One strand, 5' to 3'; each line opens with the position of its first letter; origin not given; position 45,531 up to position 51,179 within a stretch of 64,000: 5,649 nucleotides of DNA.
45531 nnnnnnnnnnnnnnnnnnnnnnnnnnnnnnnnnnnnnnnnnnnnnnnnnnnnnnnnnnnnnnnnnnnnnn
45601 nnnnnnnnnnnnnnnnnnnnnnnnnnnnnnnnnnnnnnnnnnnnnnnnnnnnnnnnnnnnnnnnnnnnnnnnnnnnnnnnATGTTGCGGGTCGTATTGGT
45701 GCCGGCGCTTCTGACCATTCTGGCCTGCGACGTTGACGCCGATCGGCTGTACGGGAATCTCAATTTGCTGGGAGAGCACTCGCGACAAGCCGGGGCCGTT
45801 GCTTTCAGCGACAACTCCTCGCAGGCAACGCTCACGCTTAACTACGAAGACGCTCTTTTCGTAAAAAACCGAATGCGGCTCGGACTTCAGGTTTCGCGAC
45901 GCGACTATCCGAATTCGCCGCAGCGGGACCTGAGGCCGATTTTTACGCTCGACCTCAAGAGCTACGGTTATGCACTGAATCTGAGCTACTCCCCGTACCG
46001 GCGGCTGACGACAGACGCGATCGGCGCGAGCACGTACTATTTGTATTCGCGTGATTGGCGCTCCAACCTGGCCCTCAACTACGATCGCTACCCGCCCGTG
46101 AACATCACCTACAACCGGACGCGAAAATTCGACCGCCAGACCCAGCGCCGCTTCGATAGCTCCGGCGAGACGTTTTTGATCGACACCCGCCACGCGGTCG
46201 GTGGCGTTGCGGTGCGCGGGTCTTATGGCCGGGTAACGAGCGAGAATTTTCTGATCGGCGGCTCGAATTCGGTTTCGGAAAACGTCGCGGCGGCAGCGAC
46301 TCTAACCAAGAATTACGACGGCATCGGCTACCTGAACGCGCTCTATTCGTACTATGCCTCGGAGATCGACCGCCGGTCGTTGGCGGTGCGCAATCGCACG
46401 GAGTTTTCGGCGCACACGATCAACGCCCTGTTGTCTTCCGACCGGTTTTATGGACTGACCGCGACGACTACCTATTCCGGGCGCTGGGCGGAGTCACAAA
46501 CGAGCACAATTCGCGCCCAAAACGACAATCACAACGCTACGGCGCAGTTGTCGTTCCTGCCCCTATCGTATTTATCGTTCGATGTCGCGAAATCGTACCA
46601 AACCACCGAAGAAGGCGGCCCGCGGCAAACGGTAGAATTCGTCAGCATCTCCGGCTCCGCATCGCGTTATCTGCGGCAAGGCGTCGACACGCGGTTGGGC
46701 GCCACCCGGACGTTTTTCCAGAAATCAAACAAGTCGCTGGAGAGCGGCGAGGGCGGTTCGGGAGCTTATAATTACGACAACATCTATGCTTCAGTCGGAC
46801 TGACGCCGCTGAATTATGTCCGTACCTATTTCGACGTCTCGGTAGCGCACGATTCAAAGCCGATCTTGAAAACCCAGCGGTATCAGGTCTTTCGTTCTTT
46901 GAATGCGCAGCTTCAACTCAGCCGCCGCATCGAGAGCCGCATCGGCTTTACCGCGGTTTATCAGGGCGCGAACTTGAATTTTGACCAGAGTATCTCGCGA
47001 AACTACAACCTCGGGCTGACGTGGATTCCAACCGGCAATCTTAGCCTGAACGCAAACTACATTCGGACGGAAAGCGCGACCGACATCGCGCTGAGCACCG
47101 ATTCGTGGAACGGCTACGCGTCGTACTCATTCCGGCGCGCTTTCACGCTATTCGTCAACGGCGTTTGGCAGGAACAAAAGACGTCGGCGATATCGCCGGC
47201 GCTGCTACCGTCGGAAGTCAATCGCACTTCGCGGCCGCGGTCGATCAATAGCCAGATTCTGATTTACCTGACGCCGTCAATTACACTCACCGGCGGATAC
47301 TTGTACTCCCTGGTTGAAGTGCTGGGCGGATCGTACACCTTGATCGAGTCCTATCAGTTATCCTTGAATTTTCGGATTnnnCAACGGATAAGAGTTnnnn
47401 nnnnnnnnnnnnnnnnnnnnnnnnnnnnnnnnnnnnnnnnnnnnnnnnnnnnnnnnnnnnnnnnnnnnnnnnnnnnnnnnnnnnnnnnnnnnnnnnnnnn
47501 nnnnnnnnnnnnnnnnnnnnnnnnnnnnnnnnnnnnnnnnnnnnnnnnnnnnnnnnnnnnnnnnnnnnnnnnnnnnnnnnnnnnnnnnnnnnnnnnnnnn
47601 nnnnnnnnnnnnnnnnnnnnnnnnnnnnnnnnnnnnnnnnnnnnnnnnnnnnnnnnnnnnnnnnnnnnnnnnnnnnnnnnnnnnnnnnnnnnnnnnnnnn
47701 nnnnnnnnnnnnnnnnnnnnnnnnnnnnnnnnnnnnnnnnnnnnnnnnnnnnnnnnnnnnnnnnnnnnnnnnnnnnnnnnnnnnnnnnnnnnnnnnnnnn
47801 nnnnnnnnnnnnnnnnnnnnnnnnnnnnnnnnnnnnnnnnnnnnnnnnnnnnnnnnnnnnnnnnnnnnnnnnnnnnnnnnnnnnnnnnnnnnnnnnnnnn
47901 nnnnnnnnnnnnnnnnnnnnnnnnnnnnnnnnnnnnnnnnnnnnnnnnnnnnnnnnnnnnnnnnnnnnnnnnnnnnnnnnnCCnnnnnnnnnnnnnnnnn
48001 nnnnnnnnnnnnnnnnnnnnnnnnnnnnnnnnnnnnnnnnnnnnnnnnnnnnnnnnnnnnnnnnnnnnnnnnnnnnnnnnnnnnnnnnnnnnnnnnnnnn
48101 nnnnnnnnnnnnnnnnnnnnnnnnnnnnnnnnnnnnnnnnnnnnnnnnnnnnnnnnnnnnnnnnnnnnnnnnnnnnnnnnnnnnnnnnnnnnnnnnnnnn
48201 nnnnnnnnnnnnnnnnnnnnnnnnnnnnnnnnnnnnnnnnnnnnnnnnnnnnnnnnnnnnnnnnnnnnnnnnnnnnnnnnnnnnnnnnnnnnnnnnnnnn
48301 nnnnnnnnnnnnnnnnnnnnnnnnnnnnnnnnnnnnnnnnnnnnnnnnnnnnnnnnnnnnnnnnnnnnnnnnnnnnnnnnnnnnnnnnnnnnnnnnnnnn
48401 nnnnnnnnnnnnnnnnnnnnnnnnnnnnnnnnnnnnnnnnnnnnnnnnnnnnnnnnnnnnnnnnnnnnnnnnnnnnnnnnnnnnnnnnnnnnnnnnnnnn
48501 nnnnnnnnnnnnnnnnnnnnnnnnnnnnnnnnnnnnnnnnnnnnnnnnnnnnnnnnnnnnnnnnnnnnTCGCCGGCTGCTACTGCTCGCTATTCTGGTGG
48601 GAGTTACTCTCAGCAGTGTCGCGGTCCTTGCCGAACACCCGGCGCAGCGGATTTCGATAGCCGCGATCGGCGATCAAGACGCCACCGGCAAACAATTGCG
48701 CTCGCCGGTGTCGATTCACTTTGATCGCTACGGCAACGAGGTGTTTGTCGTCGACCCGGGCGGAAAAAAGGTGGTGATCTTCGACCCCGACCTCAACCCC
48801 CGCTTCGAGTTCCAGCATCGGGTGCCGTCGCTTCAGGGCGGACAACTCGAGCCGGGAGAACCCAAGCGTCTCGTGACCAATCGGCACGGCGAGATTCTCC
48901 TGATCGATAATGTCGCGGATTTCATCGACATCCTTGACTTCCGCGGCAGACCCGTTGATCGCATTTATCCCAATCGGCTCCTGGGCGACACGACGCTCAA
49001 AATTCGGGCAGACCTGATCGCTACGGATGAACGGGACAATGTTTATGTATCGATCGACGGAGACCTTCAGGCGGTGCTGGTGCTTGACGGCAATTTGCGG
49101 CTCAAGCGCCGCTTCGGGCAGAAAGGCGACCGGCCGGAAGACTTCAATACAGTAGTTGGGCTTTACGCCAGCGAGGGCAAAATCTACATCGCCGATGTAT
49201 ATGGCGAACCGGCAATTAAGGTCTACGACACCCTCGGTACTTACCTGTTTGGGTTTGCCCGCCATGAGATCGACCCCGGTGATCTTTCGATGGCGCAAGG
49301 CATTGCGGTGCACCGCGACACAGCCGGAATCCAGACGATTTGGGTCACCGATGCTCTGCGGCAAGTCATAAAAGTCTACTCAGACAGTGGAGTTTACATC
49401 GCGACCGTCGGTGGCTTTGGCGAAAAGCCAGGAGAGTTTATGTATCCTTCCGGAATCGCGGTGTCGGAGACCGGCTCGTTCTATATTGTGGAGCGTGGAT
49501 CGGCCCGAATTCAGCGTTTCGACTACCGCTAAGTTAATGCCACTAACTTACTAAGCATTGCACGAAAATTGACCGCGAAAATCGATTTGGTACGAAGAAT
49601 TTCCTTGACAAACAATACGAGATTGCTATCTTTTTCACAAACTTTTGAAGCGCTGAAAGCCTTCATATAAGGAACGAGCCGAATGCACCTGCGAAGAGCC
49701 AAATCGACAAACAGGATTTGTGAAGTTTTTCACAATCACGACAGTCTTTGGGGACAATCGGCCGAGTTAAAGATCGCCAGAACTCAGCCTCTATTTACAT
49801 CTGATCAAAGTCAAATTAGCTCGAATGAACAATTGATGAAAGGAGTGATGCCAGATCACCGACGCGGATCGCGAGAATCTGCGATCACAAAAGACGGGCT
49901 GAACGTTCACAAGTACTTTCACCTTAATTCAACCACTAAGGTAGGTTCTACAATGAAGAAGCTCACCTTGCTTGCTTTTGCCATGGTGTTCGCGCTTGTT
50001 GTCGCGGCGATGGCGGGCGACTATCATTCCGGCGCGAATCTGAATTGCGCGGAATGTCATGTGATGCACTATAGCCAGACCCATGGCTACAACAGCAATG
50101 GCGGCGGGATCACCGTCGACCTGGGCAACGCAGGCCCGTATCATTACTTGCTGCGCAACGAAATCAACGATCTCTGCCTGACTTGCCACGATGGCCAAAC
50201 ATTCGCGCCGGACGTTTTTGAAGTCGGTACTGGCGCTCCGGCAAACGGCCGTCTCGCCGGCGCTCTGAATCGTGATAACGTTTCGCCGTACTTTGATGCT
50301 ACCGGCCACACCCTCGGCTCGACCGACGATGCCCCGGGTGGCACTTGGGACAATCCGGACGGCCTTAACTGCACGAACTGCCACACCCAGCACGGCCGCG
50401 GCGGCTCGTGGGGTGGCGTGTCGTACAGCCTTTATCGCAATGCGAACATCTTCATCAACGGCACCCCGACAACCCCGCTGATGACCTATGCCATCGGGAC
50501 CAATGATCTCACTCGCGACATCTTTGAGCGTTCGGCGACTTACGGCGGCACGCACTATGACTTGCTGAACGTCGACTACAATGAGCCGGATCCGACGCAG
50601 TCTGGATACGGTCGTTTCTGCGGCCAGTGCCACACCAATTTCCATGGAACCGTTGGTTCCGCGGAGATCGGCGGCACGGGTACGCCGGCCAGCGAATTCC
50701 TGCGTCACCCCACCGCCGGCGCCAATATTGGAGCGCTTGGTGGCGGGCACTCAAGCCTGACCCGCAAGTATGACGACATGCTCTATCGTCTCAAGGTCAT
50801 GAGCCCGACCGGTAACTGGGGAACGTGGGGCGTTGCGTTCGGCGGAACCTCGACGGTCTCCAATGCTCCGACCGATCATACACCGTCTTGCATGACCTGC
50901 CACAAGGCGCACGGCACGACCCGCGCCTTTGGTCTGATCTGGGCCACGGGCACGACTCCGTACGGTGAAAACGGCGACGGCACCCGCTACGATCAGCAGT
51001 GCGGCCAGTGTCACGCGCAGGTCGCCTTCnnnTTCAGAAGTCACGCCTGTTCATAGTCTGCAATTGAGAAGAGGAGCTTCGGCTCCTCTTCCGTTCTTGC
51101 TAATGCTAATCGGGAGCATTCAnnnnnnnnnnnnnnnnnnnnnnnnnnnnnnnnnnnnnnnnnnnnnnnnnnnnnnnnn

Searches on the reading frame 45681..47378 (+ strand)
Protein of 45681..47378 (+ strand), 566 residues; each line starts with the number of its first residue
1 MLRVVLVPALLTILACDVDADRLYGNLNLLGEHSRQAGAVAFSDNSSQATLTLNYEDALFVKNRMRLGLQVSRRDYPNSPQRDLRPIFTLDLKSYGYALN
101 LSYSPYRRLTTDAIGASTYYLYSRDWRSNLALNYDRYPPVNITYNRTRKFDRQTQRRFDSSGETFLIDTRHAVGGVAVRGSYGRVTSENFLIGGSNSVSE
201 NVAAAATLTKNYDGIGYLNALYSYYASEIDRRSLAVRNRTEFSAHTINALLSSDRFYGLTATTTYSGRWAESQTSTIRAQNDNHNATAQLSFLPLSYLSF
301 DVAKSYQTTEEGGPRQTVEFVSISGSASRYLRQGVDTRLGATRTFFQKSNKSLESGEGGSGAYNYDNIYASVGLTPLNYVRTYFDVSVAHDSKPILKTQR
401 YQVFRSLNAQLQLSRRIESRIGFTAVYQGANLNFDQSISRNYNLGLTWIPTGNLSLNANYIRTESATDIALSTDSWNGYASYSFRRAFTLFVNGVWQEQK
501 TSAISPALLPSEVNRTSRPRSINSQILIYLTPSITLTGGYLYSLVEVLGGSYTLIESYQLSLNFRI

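Call 7: search_protein_families(library=pfam, proteins=[window:45681-47378:+], max_evalue=0.001)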
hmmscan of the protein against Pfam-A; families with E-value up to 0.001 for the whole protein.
window:45681-47378:+ (566 aa): 0 families

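Call 37: search_solved_structures(query=A2, max_evalue=10)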
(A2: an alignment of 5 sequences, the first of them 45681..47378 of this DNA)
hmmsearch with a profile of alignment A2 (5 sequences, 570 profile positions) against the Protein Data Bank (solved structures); distinct sequences matched with E-value up to 10: 0.

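Call 40: find_homologous_proteins(query=window:45681-47378:+, max_evalue=0.00001)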
Query window:45681-47378:+ (566 aa): 15 proteins with E <= 0.00001 among 8000 candidates.
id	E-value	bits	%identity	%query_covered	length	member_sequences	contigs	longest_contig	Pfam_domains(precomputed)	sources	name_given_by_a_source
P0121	0.0e+0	1241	100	100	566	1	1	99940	-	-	-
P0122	0.0e+0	1060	84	100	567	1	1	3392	-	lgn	-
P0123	3.3e-111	391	39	96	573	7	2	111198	-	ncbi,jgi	ncbi:MAG: hypothetical protein HRF51_10230 [bacterium]|jgi:hypothetical protein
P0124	7.7e-109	383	39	100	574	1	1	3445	-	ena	-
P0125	3.2e-108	381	36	95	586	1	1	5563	-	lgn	-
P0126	2.7e-107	378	37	99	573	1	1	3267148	-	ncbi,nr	ncbi:MAG: hypothetical protein JSU74_08860 [Candidatus Zixiibacteriota bacterium]|nr:MAG: hypothetic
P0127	2.3e-106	375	38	100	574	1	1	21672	-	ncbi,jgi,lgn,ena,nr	ncbi:MAG: hypothetical protein OEW00_08555 [candidate division Zixibacteria bacterium]|nr:hypothetic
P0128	3.5e-104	367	36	99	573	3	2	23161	-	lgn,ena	-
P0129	3.2e-103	364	38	97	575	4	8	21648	-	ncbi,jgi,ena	-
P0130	1.6e-94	336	35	99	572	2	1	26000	-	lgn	-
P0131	5.3e-94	334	34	100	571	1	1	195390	-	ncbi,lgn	-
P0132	7.7e-93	330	33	100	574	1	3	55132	-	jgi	-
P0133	7.9e-93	330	34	100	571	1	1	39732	-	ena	-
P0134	4.9e-80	288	32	100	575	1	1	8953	-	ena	-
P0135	1.2e-58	217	29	95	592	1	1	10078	-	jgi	jgi:hypothetical protein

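Call 55: predict_structure(alignment_id=A3)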
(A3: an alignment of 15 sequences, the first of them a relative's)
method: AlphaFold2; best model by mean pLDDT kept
length: 566 residues; sequences in the alignment: 15
mean_pLDDT: 84.7   pTM: 0.63
mean pLDDT of the five models: 84.7, 84.7, 83.5, 83.3, 80.6
residues with pLDDT >= 90: 268; 70-90: 233; 50-70: 42; < 50: 23
segments of 3 or more residues with pLDDT < 50: 13-20, 351-359
pLDDT, mean of each block of 10 residues (from residue 1): 52 46 88 86 87 81 84 80 89 91 91 78 94 89 94 75 94 90 92 87 95 88 95 84 95 85 94 85 92 86 89 76 85 76 74 43 83 84 91 82 92 89 91 84 91 89 83 92 86 92 62 77 93 92 82 90 93
secondary structure, 60 per line:
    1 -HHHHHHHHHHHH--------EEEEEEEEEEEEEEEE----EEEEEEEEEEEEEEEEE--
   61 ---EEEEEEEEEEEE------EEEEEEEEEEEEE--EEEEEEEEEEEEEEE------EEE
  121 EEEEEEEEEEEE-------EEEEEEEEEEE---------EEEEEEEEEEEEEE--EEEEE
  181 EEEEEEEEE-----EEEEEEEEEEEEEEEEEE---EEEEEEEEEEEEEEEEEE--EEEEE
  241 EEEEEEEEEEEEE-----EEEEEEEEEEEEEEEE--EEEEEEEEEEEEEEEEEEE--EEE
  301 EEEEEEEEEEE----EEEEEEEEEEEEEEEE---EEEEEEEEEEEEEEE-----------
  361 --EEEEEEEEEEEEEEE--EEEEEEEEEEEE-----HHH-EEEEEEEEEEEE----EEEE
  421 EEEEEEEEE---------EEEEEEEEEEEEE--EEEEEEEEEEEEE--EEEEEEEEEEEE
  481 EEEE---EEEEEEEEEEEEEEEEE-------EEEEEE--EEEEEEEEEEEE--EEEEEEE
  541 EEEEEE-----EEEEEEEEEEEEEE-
elements in order: H2-13 E22-37 E42-58 E64-75 E82-94 E97-111 E118-132 E140-150 E160-173 E176-189 E195-212 E216-233 E236-253 E259-274 E277-295 E298-311 E316-331 E335-349 E363-377 E380-391 E401-412 E417-429 E439-451 E454-466 E469-484 E488-504 E512-517 E520-531 E534-546 E552-565

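Call 62: fold_search(model_id=the predicted structure, library=pdb)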
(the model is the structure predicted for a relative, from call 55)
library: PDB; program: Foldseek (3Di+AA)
matches with E <= 10: 829; with E <= 0.001: 263
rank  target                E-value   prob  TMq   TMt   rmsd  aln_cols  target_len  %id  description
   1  6r2q_B                4.0e-11  1.00  0.57  0.51  12.5       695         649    8  Structure of the Mtr complex (released 2020-04-22)
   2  5fp2_B                1.6e-08  1.00  0.36  0.38  10.8       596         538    8  Crystal structure of the siderophore receptor PirA from Pseudomonas aeruginosa (released 2015-12-09)
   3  8p97_A                2.5e-08  1.00  0.34  0.32  16.9       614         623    9  BtuB3G3 bound to cyanocobalamin with disordered EL8 (released 2023-08-16)
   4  6h7v_A                3.5e-08  1.00  0.29  0.26  18.5       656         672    9  Crystal structure of BauA, the Ferric preacinetobactin receptor from Acinetobacter baumannii (released 2018-10-10)
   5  5nec_A                4.4e-08  1.00  0.29  0.26  21.6       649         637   10  Crystal structure of the siderophore receptor PiuD from Pseudomonas aeruginosa (released 2018-02-07)
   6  6e4v                  5.0e-08  1.00  0.33  0.29  20.4       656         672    9  The Crystal Structure of FhuE from E. coli in complex with its substrate Coprogen (released 2019-04-10)
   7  1fep                  5.8e-08  1.00  0.36  0.32  14.5       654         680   10  FERRIC ENTEROBACTIN RECEPTOR (released 1999-01-13)
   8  5fok_B                6.1e-08  1.00  0.28  0.25  21.3       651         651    8  Crystal structure of the siderophore receptor PiuA from Pseudomonas aeruginosa (released 2016-05-11)
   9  9dhe                  8.8e-08  1.00  0.34  0.32  15.4       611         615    9  The crystal structure on the heme/hemoglobin transporter ChuA, in complex with heme (released 2025-05-21)
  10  4rhb_A                8.8e-08  1.00  0.38  0.38  11.2       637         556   10  Crystal structure of the lipopolysaccharide assembly complex LptD-LptE from the Escherichia coli outer membrane (released 2015-08-26)
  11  6h7f_A                1.2e-07  1.00  0.30  0.26  21.8       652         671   10  Crystal structure of BauA, the Ferric preacinetobactin receptor from Acinetobacter baumannii in complex with Fe3+-Prea (released 2018-10-10)
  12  6bpn                  1.2e-07  1.00  0.30  0.27  20.5       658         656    7  The crystal structure of the Ferric-Catecholate import receptor Fiu from E. coli K12: Open form (C2221) (released 2018-11-28)
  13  1nqe                  1.3e-07  1.00  0.30  0.31  12.8       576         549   10  OUTER MEMBRANE COBALAMIN TRANSPORTER (BTUB) FROM E. COLI (released 2003-04-29)
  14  8p98_A                1.4e-07  1.00  0.35  0.33  16.2       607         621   10  BtuB3G3 bound to cyanocobalamin with ordered EL8 (released 2023-08-16)
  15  5nec_B                1.4e-07  1.00  0.29  0.27  21.5       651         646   10  Crystal structure of the siderophore receptor PiuD from Pseudomonas aeruginosa (released 2018-02-07)
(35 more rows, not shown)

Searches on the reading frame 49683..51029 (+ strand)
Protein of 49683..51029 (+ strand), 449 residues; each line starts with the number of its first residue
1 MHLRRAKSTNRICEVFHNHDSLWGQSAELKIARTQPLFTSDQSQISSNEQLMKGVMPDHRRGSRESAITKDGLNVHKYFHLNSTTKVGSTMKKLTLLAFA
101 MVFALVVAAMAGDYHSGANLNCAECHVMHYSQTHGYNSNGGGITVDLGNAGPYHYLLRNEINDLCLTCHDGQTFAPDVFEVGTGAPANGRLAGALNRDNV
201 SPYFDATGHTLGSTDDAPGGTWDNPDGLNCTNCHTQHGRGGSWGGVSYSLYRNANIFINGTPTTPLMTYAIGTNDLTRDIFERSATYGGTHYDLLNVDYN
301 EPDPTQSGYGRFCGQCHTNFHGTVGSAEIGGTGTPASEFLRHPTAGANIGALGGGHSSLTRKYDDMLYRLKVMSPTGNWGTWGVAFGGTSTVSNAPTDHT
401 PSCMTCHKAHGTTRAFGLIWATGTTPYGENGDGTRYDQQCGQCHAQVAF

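Call 8: search_protein_families(library=pfam, proteins=[window:49683-51029:+], max_evalue=0.001)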
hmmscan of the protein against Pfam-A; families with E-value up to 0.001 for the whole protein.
window:49683-51029:+ (449 aa): 5 families
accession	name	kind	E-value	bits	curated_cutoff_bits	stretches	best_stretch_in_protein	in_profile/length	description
PF14522.11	Cytochrome_C7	-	2.4e-09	37.3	24.8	0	112-174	5-53/67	Cytochrome c7 and related cytochrome c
PF09699.15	Paired_CXXCH_1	-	6.8e-09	35.7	20.6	0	402-447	8-39/41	Doubled CXXCH motif (Paired_CXXCH_1)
PF22113.1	Mtrc-MtrF_II-IV_dom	-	7.1e-05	22.8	30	0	399-446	119-165/176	Outer membrane cytochrome MtrC/MtrF-like, domains II/IV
PF13442.11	Cytochrome_CBB3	-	9e-05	23.2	27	0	304-346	5-44/68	Cytochrome C oxidase, cbb3-type, subunit III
PF14537.11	Cytochrom_c3_2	-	0.00043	21.1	25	0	226-238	56-68/79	Cytochrome c3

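Call 72: search_solved_structures(query=window:49683-51029:+, max_evalue=1)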
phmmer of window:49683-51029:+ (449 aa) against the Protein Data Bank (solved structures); distinct sequences matched with E-value up to 1: 5.
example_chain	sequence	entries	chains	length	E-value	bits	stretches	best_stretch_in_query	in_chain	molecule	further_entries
1af2_A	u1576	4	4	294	0.31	12.9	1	131-235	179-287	CYTIDINE DEAMINASE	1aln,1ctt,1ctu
3sel_X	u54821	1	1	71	0.75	11.7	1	398-445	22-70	CYTOCHROME C7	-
3sj0_X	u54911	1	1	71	0.77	11.7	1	398-445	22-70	CYTOCHROME C7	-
3bxu_A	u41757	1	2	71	0.88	11.5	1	399-445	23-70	Cytochrome c3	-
4hb6_A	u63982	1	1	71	0.92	11.4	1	395-445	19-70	PpcA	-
